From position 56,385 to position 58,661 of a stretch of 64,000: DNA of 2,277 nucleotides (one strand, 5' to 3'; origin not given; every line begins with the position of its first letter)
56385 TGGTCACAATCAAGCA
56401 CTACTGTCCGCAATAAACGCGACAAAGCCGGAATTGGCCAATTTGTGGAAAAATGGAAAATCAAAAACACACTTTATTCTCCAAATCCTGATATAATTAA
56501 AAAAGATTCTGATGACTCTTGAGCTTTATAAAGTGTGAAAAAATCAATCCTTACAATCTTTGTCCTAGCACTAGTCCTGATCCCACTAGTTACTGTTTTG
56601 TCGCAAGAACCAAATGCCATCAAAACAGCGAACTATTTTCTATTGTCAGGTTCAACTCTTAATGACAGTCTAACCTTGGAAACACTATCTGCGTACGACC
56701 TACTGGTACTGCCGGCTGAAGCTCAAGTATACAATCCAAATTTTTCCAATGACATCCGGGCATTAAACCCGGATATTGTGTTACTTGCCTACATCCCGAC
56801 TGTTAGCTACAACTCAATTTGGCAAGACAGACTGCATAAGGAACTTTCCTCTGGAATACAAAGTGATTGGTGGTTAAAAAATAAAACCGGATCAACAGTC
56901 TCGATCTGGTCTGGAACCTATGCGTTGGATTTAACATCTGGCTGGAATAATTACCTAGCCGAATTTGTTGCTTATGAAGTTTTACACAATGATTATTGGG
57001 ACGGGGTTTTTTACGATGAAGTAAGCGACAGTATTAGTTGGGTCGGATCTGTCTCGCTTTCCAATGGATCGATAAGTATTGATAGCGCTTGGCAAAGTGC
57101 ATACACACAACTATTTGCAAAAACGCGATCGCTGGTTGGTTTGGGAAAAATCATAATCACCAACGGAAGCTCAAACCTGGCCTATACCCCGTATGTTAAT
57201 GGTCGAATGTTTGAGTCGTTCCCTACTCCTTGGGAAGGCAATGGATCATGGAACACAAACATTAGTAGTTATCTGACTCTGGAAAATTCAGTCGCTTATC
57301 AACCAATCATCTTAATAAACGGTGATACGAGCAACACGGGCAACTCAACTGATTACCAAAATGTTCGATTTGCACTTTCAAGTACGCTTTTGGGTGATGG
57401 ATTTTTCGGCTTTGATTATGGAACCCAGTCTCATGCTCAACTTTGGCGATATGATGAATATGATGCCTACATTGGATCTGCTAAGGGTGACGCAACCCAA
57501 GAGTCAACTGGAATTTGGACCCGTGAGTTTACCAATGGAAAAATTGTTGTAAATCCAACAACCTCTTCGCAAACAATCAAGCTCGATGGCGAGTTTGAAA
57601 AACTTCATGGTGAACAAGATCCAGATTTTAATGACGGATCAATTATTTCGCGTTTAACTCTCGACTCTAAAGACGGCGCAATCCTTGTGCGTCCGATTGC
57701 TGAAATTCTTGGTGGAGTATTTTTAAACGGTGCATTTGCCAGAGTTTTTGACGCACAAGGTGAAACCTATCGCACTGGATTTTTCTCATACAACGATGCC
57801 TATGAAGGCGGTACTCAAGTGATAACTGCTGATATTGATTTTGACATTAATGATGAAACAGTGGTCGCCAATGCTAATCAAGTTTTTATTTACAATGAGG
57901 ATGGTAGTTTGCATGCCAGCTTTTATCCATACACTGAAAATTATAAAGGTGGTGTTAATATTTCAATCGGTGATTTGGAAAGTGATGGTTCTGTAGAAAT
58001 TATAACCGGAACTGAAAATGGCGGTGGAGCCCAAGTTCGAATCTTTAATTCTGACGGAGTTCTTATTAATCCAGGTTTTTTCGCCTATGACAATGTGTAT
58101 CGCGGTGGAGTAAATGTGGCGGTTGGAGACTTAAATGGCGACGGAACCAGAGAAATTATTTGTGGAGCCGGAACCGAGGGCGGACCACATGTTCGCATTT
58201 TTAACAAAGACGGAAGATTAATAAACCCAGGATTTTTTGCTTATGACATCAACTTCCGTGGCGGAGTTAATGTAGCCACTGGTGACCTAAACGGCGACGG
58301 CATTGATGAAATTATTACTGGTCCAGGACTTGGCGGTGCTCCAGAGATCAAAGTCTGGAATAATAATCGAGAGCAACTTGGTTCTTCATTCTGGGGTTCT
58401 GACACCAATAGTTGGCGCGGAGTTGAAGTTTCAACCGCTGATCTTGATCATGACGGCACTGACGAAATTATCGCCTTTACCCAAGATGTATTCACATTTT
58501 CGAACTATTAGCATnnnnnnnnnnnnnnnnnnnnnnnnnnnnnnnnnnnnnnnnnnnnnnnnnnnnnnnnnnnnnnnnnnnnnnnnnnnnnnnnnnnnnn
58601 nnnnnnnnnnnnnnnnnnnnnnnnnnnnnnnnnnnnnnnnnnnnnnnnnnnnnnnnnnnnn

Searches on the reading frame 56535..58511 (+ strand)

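Call 18: search_protein_families(library=pfam, proteins=[window:56535-58511:+], max_evalue=0.001)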
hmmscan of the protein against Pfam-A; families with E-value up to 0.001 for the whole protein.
window:56535-58511:+ (658 aa): 4 families
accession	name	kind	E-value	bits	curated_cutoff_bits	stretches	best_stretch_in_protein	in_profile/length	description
PF14885.12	GHL15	-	3.3e-33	116.2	27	1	75-336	1-271/271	Hypothetical glycosyl hydrolase family 15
PF13517.12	FG-GAP_3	-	4.5e-12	46.8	26.9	2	532-594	1-60/61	FG-GAP-like repeat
PF01839.29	FG-GAP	-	8.9e-11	41.9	22.1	1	525-549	2-26/37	FG-GAP repeat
PF25292.1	Beta-prop_CGLA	-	0.00099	19.1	26.8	0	427-463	32-69/316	Lambda-carrageenase beta-propeller domain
